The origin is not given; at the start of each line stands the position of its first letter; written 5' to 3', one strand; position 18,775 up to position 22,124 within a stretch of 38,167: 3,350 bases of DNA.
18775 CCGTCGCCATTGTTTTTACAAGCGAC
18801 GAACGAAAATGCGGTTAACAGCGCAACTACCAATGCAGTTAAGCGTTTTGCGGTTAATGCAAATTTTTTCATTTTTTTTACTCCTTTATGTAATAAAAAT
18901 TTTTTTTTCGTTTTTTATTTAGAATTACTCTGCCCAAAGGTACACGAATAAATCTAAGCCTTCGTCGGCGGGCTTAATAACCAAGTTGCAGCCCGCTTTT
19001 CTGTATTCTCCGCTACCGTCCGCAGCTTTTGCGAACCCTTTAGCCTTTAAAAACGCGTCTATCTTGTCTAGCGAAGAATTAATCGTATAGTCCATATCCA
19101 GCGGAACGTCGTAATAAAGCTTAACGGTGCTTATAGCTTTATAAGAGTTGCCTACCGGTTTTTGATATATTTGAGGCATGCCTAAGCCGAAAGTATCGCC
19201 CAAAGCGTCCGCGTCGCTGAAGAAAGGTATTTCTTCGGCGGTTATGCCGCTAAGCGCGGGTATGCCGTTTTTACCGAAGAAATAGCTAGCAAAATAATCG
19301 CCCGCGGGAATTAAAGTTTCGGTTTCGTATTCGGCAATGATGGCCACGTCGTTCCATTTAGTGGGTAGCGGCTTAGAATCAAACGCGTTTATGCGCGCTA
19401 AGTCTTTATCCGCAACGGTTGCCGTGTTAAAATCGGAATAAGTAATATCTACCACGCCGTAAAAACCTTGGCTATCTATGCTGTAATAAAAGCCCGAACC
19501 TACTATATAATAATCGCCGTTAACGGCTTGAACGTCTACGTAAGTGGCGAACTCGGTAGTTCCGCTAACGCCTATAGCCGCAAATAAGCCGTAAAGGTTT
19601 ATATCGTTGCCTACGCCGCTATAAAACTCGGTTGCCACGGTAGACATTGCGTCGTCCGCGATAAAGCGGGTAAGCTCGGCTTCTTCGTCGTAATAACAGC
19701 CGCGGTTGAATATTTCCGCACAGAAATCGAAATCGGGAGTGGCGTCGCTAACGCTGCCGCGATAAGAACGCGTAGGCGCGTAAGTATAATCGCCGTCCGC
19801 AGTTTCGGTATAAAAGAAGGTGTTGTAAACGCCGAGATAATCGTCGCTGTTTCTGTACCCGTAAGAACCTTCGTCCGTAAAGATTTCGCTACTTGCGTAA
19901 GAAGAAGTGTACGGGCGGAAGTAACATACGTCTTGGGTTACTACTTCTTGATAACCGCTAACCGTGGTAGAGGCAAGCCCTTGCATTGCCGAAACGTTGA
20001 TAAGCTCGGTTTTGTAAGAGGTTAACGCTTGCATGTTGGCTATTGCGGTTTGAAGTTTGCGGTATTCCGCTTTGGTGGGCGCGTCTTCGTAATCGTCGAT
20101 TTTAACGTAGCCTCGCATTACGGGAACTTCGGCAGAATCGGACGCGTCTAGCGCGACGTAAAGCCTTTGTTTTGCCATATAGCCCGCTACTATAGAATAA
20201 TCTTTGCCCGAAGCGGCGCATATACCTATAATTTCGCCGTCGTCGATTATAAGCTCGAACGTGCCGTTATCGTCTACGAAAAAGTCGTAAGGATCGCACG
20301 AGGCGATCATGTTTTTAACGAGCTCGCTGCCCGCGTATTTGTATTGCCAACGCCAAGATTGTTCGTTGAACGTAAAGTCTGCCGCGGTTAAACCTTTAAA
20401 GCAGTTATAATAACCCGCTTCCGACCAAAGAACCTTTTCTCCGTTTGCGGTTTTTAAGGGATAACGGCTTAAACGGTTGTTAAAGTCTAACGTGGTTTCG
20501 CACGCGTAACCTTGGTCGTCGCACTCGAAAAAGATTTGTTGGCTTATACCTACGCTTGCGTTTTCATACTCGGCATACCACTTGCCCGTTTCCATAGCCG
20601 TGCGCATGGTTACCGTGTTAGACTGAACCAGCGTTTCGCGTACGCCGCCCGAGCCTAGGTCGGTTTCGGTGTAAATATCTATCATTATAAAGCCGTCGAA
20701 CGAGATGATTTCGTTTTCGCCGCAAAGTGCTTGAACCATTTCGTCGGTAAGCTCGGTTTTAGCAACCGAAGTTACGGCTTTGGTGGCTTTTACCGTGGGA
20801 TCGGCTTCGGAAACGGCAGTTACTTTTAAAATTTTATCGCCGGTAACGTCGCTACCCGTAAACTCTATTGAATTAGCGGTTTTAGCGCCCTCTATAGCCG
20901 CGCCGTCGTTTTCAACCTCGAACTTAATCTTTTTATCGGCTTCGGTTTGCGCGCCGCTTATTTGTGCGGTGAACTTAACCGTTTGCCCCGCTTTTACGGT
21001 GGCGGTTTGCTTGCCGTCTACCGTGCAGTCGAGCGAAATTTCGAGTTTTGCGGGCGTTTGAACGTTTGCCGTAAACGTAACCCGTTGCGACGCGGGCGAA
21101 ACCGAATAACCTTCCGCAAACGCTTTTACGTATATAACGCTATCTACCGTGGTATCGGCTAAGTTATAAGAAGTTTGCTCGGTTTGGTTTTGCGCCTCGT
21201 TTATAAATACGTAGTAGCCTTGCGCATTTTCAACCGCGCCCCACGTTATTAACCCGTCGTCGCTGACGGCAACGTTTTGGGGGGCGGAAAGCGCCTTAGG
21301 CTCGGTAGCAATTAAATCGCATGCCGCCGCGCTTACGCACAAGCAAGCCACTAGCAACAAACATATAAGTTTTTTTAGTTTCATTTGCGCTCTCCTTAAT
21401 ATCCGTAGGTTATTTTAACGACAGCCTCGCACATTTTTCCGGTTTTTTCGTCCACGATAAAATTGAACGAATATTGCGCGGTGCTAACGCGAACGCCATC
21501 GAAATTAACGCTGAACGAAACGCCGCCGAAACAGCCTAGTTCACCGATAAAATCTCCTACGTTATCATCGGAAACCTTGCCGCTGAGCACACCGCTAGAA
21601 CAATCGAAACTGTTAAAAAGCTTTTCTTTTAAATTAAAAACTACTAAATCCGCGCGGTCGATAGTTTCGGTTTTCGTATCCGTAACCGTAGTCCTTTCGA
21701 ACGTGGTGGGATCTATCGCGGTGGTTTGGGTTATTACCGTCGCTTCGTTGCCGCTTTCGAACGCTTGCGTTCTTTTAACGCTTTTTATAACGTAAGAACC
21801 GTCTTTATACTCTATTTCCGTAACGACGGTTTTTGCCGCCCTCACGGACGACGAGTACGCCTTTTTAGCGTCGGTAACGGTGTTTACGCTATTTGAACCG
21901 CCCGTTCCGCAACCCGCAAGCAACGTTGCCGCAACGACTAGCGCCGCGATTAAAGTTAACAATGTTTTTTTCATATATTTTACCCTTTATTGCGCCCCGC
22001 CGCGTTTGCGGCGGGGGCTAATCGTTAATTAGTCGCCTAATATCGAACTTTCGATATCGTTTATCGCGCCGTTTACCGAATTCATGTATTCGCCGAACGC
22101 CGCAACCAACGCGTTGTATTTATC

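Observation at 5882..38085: One co-directional 32-kb module joins an Opp-type importer, a giant cell-envelope subtilase and five lipoproteins: a candidate surface protein capture, proteolysis and peptide uptake system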

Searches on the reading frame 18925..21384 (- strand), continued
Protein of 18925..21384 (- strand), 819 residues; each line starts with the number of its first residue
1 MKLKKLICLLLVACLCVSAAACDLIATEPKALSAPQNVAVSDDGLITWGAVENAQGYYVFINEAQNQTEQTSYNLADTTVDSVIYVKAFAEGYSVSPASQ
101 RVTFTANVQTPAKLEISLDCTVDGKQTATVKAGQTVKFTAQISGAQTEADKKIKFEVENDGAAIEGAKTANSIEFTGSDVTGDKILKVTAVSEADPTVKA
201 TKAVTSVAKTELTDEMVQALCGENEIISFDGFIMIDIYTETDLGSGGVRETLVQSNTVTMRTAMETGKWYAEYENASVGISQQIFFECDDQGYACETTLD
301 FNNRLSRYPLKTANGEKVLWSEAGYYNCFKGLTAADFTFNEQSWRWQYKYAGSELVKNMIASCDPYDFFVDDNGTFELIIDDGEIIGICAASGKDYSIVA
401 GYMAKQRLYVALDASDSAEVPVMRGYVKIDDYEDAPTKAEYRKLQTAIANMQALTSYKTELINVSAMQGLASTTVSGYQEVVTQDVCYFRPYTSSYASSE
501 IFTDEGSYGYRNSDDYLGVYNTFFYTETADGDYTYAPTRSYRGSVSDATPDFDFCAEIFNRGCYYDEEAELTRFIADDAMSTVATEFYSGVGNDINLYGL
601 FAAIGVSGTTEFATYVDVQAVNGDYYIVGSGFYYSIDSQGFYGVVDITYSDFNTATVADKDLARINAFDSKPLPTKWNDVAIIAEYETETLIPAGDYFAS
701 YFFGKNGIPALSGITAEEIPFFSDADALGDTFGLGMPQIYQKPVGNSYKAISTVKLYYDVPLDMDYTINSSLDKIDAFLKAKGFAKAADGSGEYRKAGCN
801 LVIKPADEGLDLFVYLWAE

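Call 80: search_protein_representatives(alignment_id=A1)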
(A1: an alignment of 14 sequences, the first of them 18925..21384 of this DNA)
Query: 14 sequences, 815 profile positions. Proteins with E-value up to 0.001 (for the whole library): 3903; up to 1e-10: 1117; up to 1e-30: 157. The best 150 are listed.
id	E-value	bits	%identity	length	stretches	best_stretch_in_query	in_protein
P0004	0.0e+00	1261.8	-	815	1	1-813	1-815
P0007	0.0e+00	1093.0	-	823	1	1-813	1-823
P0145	2.1e-293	992.4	-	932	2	1-814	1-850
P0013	1.2e-283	960.2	-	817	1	3-813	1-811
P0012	1.7e-282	956.4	-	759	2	89-814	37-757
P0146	2.6e-274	929.3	-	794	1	1-814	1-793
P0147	3.4e-274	928.9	-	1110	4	27-813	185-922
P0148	9.9e-257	871.1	-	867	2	30-812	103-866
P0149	1.3e-250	850.9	-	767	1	3-813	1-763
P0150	4.9e-246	835.7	-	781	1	3-813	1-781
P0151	5.3e-243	825.7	-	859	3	1-711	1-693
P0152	2.9e-241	820.0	-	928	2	25-812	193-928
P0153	1.8e-238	810.8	-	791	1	1-813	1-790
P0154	2.8e-238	810.1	-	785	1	3-813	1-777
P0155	4.4e-237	806.1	-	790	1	3-812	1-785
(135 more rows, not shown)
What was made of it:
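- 18925..21384 (-): 819-aa lipoprotein: FN3 + Ig domains, then three beta-rich domains of unknown fold. It is the marker protein of the cluster. About 70 representatives at 50% identity cover the body of the protein (call 80).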

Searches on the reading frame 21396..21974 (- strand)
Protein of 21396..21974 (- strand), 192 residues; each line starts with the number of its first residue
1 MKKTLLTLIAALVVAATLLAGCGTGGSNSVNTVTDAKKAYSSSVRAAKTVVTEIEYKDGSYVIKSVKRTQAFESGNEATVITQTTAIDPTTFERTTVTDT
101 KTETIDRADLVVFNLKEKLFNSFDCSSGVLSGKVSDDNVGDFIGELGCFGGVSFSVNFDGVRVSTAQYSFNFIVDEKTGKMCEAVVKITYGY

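Call 4: search_protein_families(library=pfam, proteins=[window:21396-21974:-], max_evalue=0.01)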
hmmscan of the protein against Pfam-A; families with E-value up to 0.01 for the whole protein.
window:21396-21974:- (192 aa): 0 families

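Call 56: search_protein_families(library=ncbifam, proteins=[window:21396-21974:-], max_evalue=0.01)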
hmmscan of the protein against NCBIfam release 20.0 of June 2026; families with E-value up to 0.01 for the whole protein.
window:21396-21974:- (192 aa): 4 families
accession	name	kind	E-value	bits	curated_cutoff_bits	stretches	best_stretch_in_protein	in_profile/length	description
NF041941.1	lipo_FMN_PplA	exception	0.00056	19.2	325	1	3-80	3-82/302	extracellular electron transfer flavoprotein PplA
NF058595.1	invert_tail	domain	0.0075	16.6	37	0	4-32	54-84/113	lipo-invert putative C-terminal anchoring domain-containing protein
NF058647.1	lipo_LytA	equivalog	0.0078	16.4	110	0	1-81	1-68/107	acidic lipoprotein LytA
NF046053.1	lipo_BPTD_2524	equivalog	0.0079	16.6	50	0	10-99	6-93/132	BPTD_2524 family lipoprotein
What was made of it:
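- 21396..21974 (-): 192-aa lipoprotein, an accessory member. No meaningful family hit (calls 4, 56).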
